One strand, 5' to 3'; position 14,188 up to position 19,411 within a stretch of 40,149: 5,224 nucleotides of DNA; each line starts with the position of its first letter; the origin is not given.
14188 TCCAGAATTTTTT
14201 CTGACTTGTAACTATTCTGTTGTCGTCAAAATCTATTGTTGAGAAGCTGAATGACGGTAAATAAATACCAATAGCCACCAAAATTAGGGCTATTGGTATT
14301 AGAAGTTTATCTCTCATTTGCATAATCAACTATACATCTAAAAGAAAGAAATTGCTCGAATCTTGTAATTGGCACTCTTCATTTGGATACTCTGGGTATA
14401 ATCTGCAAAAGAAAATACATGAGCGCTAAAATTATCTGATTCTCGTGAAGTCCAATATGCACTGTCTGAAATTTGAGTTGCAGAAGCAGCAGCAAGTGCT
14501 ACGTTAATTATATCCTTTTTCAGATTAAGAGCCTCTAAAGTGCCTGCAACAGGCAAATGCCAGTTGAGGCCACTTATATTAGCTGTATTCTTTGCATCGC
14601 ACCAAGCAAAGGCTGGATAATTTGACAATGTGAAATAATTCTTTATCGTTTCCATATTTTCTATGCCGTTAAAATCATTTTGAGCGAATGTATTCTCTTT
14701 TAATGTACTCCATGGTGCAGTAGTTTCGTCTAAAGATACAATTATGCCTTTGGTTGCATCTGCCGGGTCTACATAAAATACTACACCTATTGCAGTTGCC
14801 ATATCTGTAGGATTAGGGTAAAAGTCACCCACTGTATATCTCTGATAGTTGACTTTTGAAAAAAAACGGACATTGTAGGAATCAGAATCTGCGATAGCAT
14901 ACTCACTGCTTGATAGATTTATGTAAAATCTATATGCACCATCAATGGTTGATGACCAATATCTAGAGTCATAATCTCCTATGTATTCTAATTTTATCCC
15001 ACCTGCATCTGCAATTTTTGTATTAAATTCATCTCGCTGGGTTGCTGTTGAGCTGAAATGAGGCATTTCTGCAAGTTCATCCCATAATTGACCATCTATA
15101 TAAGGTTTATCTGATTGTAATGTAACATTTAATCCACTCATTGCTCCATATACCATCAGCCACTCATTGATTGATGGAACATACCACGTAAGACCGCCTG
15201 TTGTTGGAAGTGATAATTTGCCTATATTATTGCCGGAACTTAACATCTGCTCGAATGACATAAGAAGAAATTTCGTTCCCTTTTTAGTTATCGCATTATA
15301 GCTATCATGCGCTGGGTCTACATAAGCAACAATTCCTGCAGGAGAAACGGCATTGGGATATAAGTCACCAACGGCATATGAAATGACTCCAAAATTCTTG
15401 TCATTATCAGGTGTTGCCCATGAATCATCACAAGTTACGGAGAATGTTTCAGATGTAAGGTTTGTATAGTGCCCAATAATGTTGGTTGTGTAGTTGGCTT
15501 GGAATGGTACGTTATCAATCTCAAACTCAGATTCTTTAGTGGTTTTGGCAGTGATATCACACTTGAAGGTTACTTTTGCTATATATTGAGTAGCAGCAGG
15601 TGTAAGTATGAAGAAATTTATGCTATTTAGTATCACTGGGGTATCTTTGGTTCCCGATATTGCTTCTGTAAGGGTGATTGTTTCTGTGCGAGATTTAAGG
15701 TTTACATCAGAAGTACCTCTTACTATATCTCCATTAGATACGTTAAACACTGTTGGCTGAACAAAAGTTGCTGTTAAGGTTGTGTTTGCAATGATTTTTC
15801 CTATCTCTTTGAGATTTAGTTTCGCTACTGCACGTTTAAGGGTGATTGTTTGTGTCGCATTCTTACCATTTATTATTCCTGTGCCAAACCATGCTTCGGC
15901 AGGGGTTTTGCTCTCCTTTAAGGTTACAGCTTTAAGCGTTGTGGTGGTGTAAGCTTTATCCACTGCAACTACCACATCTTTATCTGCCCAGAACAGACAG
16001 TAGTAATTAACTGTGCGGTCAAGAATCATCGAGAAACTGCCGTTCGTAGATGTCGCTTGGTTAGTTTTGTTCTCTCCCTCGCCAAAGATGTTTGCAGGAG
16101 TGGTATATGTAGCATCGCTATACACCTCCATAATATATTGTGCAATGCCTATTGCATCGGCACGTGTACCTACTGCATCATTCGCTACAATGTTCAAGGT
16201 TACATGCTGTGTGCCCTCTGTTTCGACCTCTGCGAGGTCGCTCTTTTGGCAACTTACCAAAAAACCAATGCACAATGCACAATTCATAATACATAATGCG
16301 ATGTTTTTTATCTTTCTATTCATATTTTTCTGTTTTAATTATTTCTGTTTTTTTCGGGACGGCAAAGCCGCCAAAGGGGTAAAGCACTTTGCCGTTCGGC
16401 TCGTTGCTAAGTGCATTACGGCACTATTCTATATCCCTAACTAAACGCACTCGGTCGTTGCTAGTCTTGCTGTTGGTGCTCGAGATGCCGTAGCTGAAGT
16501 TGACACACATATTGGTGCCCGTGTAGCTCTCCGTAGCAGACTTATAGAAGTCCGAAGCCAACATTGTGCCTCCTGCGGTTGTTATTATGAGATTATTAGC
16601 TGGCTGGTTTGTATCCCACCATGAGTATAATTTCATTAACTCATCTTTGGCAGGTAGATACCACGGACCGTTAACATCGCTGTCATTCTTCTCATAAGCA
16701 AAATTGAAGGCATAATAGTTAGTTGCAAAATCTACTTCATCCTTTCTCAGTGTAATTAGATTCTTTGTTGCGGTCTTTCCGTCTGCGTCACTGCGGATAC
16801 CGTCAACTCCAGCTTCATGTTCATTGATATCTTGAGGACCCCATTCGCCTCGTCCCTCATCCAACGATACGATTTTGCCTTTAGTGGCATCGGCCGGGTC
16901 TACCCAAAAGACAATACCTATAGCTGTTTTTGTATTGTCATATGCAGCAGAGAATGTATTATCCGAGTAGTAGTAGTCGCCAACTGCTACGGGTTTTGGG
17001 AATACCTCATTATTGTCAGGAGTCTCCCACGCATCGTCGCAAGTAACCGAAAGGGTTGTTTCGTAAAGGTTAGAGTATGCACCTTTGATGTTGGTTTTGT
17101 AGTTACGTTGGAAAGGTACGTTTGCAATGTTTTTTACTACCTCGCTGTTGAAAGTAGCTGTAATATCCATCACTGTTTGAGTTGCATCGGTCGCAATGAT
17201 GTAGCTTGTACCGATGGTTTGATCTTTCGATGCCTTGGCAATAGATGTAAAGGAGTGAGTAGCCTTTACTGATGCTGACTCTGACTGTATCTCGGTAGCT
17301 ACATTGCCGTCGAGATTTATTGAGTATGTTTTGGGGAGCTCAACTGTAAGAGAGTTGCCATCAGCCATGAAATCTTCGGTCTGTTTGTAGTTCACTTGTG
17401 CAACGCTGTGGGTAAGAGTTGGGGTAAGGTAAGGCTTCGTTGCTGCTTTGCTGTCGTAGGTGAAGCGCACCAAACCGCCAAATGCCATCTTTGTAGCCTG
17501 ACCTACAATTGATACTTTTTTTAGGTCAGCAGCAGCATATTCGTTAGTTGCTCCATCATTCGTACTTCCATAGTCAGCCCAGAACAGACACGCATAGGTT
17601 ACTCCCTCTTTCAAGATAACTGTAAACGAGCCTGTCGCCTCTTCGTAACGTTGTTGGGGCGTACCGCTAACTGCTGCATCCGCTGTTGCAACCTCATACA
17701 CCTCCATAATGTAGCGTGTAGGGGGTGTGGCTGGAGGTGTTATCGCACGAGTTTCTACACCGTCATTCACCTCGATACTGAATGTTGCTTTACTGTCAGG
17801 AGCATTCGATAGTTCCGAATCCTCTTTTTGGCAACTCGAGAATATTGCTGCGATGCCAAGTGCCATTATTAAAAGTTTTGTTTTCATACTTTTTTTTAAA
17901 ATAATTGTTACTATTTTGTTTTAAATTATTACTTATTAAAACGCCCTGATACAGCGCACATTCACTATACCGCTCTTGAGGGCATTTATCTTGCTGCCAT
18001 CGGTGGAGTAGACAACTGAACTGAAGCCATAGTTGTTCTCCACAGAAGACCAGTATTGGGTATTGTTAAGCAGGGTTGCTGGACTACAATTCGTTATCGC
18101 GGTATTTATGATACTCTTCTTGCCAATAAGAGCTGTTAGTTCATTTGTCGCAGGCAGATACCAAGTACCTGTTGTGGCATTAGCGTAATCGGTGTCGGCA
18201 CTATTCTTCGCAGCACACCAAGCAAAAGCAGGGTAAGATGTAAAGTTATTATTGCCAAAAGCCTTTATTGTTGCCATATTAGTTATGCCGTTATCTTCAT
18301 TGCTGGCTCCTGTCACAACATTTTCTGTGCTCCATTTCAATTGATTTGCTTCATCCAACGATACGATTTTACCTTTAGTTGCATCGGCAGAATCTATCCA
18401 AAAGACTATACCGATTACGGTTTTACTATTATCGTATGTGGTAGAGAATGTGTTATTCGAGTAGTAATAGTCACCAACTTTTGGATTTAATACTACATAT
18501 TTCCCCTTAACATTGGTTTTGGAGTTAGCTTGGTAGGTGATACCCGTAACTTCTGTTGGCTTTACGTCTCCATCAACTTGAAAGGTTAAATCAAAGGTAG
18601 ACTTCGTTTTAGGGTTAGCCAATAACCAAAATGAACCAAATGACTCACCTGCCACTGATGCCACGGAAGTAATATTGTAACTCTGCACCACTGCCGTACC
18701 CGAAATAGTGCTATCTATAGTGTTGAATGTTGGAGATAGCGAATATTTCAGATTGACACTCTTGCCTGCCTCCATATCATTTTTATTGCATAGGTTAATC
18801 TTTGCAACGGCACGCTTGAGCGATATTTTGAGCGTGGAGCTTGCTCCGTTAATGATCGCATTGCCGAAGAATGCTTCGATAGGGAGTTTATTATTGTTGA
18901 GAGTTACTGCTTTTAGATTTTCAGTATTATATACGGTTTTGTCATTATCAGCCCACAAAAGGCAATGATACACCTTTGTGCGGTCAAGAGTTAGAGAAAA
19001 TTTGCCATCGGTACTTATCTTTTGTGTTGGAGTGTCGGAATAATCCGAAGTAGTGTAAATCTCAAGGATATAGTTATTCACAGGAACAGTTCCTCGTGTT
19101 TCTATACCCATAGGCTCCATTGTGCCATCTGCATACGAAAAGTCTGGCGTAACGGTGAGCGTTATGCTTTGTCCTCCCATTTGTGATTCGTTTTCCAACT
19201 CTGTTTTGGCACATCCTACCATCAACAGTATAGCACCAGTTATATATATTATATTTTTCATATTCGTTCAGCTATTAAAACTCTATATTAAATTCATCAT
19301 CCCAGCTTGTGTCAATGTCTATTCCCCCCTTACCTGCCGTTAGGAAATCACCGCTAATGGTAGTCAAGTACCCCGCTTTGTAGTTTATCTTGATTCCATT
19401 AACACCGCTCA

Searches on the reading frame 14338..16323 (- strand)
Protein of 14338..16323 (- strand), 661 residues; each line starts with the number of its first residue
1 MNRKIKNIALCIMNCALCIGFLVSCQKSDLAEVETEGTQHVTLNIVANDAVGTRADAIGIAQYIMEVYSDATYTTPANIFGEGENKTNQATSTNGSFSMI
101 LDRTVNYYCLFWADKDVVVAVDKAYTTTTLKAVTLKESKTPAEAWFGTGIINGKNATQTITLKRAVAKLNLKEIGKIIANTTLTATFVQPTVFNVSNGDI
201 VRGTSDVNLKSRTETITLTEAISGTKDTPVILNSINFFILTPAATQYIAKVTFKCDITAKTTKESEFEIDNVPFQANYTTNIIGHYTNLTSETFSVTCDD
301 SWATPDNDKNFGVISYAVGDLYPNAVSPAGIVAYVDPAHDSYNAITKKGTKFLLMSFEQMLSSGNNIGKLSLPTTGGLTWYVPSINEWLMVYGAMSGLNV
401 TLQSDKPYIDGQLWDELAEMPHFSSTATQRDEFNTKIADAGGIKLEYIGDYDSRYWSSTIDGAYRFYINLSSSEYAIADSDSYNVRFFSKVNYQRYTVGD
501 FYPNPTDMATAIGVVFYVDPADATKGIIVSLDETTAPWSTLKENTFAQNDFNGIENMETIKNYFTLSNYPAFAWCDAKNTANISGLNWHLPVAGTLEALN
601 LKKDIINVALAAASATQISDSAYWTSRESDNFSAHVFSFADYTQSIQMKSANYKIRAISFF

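Call 48: search_protein_families(library=pfam, proteins=[window:14338-16323:-], max_evalue=0.001)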
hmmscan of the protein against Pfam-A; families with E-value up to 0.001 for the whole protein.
window:14338-16323:- (661 aa): 1 family
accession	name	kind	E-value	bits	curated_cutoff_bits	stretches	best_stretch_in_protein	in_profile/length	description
PF07603.17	Lcl_C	-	3e-07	31.2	34.9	1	564-658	20-116/117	Lcl C-terminal domain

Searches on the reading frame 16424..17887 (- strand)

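Call 48: search_protein_families(library=pfam, proteins=[window:16424-17887:-], max_evalue=0.001)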
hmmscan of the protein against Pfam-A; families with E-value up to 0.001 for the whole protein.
window:16424-17887:- (487 aa): 1 family
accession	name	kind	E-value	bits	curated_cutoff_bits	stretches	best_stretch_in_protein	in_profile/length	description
PF07603.17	Lcl_C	-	2.4e-07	31.5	34.9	1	392-484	26-117/117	Lcl C-terminal domain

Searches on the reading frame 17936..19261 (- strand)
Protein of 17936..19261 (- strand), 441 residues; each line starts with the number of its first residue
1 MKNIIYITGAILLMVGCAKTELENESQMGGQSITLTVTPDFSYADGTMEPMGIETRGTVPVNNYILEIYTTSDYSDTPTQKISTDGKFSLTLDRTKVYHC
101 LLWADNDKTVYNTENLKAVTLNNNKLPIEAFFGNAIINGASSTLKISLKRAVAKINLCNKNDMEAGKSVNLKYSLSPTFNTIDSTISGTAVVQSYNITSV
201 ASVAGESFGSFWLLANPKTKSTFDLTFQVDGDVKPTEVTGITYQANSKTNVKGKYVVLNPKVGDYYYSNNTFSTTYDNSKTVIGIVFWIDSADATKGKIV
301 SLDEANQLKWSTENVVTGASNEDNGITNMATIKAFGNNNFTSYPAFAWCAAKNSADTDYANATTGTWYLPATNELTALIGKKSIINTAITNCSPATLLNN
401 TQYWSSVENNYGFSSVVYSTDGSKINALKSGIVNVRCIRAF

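Call 48: search_protein_families(library=pfam, proteins=[window:17936-19261:-], max_evalue=0.001)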
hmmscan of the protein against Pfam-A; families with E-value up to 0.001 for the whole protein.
window:17936-19261:- (441 aa): 1 family
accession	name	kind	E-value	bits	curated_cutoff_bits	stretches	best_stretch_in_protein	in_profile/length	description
PF07603.17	Lcl_C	-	9.3e-08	32.8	34.9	1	302-439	4-117/117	Lcl C-terminal domain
